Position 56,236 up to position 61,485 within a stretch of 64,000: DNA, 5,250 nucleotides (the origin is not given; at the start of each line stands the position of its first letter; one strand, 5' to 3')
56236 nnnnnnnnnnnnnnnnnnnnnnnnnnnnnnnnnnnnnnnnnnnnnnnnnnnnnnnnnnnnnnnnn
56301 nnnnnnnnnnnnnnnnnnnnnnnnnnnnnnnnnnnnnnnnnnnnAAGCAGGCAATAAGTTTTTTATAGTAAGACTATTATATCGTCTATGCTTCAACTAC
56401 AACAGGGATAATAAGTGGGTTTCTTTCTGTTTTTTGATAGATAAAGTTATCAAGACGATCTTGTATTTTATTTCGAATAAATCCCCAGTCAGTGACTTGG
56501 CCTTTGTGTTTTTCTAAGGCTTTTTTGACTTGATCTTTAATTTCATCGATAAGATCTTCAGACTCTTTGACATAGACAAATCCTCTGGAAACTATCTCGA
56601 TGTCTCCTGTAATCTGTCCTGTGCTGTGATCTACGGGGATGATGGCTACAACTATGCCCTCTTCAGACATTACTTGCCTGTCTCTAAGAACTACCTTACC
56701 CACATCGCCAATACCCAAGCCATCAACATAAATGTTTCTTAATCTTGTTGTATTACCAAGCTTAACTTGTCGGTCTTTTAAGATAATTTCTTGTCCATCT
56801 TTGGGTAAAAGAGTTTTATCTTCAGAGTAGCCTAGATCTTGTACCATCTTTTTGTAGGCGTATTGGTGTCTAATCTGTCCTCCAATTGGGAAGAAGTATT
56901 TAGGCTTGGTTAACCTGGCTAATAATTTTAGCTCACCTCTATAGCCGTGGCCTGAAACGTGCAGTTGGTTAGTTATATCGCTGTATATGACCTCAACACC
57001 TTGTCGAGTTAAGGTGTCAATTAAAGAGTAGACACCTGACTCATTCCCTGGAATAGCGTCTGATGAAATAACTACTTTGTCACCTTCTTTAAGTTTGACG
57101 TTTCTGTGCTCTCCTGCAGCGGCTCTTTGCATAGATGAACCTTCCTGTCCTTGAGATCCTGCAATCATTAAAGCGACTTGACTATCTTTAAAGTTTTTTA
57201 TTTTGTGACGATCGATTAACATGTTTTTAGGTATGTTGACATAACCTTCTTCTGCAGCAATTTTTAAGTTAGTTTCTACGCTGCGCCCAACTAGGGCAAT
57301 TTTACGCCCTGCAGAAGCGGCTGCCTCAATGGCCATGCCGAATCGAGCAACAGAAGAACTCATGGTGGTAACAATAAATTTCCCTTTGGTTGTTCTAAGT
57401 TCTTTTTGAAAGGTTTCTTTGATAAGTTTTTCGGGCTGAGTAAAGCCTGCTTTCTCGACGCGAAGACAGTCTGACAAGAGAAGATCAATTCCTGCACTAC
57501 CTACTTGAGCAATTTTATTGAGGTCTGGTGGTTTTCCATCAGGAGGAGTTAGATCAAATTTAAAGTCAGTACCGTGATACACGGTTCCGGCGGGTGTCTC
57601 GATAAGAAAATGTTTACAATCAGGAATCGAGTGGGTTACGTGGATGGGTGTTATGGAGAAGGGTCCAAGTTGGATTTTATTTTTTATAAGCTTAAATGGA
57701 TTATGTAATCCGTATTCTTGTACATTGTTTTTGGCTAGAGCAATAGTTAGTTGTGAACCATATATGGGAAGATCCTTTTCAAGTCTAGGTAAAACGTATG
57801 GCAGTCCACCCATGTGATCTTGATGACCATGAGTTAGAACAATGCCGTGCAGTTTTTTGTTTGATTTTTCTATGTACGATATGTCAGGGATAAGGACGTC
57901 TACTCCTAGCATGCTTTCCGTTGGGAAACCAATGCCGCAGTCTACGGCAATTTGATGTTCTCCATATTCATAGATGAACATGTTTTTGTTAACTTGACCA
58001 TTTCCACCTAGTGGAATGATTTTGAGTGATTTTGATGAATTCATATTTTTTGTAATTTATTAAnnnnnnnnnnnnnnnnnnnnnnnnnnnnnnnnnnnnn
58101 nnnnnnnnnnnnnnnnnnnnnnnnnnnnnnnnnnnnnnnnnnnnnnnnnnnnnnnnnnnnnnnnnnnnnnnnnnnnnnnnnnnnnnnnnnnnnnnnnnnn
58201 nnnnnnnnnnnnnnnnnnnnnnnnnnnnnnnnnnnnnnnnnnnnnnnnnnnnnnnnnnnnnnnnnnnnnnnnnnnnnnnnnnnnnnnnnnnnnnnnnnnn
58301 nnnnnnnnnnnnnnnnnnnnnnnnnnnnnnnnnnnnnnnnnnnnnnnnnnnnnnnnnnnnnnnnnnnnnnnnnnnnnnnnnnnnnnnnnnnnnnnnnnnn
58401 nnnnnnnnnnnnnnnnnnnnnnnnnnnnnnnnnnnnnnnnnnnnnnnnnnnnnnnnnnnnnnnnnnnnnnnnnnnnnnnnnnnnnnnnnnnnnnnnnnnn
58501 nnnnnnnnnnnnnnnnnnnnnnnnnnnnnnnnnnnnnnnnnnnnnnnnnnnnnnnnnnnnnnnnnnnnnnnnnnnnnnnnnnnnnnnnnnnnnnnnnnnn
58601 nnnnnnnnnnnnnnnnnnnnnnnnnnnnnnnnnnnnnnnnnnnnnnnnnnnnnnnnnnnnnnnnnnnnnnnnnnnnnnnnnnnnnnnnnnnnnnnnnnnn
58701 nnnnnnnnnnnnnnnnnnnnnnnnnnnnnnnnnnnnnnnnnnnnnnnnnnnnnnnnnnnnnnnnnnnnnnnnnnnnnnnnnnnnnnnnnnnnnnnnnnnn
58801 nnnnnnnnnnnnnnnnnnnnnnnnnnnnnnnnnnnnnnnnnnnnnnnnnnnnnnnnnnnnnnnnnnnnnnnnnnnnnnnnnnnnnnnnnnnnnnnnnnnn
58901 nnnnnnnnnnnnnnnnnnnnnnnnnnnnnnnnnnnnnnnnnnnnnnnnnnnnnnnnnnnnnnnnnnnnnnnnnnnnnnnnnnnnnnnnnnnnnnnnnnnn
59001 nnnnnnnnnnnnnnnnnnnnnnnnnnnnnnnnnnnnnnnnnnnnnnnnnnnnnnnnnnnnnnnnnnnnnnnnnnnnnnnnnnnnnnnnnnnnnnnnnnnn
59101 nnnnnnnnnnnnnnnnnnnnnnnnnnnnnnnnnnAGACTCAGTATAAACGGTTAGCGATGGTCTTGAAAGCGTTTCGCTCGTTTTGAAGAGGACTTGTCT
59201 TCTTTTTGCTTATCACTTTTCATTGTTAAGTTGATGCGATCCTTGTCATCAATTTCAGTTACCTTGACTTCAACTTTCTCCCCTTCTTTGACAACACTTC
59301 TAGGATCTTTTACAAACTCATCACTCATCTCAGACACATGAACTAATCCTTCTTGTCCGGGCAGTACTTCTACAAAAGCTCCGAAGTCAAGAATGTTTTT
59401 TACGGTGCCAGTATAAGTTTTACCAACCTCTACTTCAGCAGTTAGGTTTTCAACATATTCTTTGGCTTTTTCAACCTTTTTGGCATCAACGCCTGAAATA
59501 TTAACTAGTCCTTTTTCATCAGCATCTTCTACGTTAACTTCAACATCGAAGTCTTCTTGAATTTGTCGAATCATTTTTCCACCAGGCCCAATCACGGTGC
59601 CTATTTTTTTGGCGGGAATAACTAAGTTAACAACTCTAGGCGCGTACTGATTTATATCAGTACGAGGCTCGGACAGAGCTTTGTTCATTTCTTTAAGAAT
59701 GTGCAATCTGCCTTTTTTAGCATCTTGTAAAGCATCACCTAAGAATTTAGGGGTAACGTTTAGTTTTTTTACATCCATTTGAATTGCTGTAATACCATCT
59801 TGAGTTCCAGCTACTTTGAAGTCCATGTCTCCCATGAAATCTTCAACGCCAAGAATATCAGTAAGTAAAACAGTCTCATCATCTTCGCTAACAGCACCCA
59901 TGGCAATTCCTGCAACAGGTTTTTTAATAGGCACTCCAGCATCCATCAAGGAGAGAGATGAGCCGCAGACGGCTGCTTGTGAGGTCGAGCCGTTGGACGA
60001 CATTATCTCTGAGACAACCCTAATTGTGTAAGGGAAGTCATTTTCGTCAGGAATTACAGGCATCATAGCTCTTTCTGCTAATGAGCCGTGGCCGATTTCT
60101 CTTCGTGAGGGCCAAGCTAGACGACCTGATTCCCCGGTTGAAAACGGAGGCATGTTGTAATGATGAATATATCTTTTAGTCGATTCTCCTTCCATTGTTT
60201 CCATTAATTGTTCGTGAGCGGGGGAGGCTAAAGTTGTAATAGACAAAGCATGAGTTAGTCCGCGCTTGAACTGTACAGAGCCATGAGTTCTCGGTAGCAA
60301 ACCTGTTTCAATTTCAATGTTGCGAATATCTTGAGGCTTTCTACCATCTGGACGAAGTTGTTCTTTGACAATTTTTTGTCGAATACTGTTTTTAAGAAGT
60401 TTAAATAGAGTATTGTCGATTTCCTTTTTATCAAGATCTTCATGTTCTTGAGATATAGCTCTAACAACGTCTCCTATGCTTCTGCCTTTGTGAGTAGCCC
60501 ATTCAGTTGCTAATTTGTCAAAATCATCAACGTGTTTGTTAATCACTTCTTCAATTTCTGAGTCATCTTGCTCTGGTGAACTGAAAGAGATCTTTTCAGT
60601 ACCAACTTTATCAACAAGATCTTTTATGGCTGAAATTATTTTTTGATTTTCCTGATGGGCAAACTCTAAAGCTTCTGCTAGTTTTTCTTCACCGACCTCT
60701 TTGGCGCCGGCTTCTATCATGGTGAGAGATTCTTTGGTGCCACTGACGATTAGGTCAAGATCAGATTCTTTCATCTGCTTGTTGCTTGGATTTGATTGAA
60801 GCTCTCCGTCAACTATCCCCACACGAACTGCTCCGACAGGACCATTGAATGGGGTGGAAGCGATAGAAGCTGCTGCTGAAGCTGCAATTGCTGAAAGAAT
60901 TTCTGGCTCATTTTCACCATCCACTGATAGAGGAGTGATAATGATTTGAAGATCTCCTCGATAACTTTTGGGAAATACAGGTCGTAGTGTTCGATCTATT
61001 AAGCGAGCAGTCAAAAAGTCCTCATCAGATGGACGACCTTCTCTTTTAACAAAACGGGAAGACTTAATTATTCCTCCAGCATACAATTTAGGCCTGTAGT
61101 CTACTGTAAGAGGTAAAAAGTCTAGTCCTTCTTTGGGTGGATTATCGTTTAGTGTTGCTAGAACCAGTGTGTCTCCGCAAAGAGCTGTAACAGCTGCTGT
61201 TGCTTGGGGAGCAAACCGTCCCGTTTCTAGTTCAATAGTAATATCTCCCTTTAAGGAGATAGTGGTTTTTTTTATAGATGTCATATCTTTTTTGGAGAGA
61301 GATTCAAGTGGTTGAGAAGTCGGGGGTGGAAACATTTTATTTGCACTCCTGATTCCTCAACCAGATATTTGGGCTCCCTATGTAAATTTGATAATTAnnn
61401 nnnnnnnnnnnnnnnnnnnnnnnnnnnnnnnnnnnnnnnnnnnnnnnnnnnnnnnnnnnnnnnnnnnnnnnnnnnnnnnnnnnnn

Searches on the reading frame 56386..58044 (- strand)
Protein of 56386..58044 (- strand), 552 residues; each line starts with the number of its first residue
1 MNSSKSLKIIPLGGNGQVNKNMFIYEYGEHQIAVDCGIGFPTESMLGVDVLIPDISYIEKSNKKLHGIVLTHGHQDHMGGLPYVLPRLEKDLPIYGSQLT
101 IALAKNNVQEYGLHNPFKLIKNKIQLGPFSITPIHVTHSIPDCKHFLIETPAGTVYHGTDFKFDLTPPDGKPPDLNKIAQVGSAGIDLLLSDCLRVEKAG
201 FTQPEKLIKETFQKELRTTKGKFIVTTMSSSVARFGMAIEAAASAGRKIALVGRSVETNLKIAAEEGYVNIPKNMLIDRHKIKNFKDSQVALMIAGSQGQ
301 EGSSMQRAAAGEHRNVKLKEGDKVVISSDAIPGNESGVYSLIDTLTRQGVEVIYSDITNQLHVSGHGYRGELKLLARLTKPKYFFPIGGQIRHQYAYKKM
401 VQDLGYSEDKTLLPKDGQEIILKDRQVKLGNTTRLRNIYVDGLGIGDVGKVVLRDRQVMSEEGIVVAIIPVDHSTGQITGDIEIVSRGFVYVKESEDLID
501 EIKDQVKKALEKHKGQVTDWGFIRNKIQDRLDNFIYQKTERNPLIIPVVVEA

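Call 39: search_protein_families(library=pfam, proteins=[window:56386-58044:-], max_evalue=0.001)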
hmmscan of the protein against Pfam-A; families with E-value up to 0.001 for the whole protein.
window:56386-58044:- (552 aa): 5 families
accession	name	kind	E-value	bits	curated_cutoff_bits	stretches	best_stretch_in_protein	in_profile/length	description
PF22505.1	RNase_J_b_CASP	-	3.8e-38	130.6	27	1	221-345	2-126/126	Ribonuclease J, beta-CASP domain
PF17770.6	RNase_J_C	-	3.2e-29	102.3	23.8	1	452-551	1-101/102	Ribonuclease J C-terminal domain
PF12706.13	Lactamase_B_2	-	6.1e-10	39.5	27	1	32-162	3-144/200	Beta-lactamase superfamily domain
PF00753.33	Lactamase_B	-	1.5e-09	38.5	22.7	1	18-87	4-66/196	Metallo-beta-lactamase superfamily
PF07521.17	RMMBL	-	5.5e-07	29.9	21.6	1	358-405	9-57/63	Zn-dependent metallo-hydrolase RNA specificity domain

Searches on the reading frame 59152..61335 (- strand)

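Call 39: search_protein_families(library=pfam, proteins=[window:59152-61335:-], max_evalue=0.001)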
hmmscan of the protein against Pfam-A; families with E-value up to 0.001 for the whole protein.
window:59152-61335:- (727 aa): 7 families
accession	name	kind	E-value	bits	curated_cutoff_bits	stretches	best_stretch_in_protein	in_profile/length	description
PF01138.27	RNase_PH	-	8.5e-46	156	25.5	2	337-469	2-130/130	3' exoribonuclease family, domain 1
PF03725.20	RNase_PH_C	-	2.4e-18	66.3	20.8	1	165-228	1-66/67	3' exoribonuclease family, domain 2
PF00575.29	S1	-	6.8e-18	65.3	22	1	635-706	2-74/74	S1 RNA binding domain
PF00013.35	KH_1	-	3e-15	56.2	21.5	1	570-629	3-65/66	KH domain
PF03726.19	PNPase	-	4.1e-07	30.8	24.6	1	289-333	36-81/81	Polyribonucleotide nucleotidyltransferase, RNA binding domain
PF07650.23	KH_2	-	0.0002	21.5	22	1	548-605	8-64/78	KH domain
PF23459.1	S1_RRP5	-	0.00069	20.6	27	0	638-699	4-65/72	RRP5 S1 domain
